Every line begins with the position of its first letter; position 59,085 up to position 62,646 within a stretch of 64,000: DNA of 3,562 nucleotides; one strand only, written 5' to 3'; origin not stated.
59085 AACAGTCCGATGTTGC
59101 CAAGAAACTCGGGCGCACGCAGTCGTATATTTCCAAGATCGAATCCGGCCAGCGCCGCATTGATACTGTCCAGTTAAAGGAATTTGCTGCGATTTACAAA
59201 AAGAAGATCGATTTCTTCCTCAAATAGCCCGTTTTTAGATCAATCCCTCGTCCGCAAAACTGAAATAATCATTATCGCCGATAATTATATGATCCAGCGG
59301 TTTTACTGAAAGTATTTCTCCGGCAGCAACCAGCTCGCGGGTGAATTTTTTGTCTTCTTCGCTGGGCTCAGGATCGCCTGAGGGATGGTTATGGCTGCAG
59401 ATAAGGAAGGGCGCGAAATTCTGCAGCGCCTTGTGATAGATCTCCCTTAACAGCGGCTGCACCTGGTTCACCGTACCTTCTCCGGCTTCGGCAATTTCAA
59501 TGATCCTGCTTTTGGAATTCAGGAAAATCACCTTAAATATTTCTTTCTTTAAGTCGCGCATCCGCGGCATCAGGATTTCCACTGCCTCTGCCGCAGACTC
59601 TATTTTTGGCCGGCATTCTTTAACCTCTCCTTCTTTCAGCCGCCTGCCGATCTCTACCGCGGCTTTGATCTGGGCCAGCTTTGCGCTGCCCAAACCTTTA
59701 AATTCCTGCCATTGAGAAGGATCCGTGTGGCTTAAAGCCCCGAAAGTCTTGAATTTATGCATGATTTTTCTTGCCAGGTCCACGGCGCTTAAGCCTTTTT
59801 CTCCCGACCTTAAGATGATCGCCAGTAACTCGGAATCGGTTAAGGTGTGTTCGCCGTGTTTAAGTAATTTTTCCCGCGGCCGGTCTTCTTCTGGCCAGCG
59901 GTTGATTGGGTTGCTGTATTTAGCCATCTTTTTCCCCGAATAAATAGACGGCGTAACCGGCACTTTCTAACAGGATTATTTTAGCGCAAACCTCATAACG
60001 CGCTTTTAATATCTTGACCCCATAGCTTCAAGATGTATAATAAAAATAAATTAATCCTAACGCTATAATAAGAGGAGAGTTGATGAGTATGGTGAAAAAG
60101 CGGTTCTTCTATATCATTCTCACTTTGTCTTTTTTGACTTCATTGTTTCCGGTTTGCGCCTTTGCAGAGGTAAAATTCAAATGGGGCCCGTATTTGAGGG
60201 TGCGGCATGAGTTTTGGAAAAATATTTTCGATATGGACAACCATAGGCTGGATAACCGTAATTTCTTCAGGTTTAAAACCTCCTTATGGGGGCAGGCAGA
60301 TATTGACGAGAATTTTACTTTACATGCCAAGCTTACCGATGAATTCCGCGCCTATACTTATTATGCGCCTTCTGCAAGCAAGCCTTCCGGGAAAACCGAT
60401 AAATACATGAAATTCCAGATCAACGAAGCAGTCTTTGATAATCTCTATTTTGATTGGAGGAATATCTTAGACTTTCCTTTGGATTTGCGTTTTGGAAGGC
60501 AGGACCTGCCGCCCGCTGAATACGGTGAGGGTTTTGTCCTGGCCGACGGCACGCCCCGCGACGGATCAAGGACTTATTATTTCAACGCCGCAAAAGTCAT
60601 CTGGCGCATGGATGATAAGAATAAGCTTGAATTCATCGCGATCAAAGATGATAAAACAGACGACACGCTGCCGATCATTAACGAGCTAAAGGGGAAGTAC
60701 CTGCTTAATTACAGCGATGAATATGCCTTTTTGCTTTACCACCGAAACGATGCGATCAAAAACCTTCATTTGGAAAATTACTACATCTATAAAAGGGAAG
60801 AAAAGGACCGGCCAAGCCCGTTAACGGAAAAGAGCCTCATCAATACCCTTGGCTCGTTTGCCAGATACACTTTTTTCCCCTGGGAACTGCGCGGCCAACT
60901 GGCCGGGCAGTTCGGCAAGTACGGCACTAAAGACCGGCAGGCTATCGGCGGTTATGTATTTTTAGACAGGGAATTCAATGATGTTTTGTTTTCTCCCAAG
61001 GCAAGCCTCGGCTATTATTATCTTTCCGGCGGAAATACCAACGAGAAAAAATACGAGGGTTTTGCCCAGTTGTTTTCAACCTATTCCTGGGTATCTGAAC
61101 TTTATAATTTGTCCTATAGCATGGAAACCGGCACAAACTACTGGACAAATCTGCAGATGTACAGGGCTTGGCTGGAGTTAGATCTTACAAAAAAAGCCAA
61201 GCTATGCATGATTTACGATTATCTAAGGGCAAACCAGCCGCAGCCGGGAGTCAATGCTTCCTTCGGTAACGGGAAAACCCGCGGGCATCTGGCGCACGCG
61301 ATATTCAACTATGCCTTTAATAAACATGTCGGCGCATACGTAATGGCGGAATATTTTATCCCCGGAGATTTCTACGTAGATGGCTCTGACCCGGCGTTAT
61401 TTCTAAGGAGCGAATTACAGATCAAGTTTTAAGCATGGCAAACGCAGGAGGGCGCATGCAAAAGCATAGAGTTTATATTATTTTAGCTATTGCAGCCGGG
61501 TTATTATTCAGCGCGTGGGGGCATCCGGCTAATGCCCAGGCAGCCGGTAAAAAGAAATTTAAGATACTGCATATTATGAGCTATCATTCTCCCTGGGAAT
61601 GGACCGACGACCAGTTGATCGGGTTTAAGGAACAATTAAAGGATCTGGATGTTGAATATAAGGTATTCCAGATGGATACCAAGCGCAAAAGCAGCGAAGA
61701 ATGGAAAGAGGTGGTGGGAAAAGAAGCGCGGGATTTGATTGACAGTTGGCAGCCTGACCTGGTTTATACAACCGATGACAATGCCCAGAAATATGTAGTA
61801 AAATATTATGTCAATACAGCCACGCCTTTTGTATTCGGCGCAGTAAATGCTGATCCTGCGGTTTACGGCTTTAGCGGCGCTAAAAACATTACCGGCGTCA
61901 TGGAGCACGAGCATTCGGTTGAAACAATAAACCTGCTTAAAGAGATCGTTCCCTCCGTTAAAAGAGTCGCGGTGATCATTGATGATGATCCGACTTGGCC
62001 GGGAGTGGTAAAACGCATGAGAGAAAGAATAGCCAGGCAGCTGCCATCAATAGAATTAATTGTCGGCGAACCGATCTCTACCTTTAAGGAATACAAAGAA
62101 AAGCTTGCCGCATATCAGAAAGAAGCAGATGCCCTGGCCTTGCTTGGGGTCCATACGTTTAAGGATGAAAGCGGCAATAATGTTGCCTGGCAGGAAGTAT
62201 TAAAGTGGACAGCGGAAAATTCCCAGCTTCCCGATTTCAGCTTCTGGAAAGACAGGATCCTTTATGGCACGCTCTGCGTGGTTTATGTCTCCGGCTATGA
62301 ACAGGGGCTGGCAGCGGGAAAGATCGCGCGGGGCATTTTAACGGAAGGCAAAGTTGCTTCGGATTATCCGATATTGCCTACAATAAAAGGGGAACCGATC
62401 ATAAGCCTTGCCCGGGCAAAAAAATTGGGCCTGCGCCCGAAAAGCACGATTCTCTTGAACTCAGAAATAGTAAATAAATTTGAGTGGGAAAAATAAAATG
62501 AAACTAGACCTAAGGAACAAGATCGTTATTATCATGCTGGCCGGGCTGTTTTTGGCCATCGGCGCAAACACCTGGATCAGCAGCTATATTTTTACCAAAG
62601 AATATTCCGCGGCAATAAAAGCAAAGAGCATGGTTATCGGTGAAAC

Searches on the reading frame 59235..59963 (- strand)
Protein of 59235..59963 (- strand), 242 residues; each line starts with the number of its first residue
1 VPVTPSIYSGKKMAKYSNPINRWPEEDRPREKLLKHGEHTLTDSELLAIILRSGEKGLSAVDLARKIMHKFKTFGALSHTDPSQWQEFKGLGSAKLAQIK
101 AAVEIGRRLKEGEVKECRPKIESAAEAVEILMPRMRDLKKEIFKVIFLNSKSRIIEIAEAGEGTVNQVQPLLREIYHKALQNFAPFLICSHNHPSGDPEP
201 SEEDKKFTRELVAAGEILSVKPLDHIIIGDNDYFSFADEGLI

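Call 69: search_protein_families(library=pfam, proteins=[window:59235-59963:-], max_evalue=0.01)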
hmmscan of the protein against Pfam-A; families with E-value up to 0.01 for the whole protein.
window:59235-59963:- (242 aa): 3 families
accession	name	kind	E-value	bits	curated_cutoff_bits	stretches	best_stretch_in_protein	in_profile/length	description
PF04002.20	RadC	-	1.2e-38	132.2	22.1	1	121-241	1-121/121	RadC-like JAB domain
PF20582.4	UPF0758_N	-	3.3e-27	94.8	27.1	1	20-96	1-76/77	UPF0758 N-terminal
PF14464.11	Prok-JAB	-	0.00012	22.4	25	1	135-222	13-95/114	Prokaryotic homologs of the JAB domain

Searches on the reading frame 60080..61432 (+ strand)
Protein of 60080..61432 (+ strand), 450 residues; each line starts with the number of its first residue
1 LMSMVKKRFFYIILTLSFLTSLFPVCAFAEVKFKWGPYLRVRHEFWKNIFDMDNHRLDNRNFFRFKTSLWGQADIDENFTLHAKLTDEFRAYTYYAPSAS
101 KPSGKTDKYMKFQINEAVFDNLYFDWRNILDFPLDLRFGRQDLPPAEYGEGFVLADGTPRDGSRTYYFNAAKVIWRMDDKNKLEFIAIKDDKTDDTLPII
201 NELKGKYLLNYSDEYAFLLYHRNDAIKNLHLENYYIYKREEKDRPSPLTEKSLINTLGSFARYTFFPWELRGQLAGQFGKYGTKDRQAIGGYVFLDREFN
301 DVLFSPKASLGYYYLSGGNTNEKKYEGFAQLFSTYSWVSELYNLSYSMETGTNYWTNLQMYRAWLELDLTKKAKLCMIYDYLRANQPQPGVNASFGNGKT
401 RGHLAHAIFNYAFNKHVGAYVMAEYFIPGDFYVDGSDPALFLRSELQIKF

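Call 69: search_protein_families(library=pfam, proteins=[window:60080-61432:+], max_evalue=0.01)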
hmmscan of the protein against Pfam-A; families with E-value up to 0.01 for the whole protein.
window:60080-61432:+ (450 aa): 1 family
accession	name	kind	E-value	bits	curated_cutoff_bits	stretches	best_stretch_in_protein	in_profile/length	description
PF13372.12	Alginate_exp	-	3.1e-13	49.7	25.2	1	60-436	29-385/395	Alginate export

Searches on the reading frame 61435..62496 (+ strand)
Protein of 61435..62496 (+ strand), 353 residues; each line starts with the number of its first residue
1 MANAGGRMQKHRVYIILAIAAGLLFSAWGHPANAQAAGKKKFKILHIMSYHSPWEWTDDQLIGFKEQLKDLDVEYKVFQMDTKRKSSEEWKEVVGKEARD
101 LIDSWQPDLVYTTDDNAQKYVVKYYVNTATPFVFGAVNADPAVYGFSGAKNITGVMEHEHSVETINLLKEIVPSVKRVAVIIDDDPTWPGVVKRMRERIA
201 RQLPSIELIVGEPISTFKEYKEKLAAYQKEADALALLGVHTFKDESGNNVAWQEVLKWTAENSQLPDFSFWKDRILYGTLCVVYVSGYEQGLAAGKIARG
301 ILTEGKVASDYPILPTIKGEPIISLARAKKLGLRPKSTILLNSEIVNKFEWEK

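Call 69: search_protein_families(library=pfam, proteins=[window:61435-62496:+], max_evalue=0.01)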
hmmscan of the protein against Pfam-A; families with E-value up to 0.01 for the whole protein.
window:61435-62496:+ (353 aa): 2 families
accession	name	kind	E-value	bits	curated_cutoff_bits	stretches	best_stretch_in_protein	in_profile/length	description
PF04392.18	ABC_sub_bind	-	1.9e-14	54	25.9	1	60-341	16-287/293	ABC transporter substrate binding protein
PF01120.23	Alpha_L_fucos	-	0.0023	17.9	25.2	1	43-128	153-225/345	Alpha-L-fucosidase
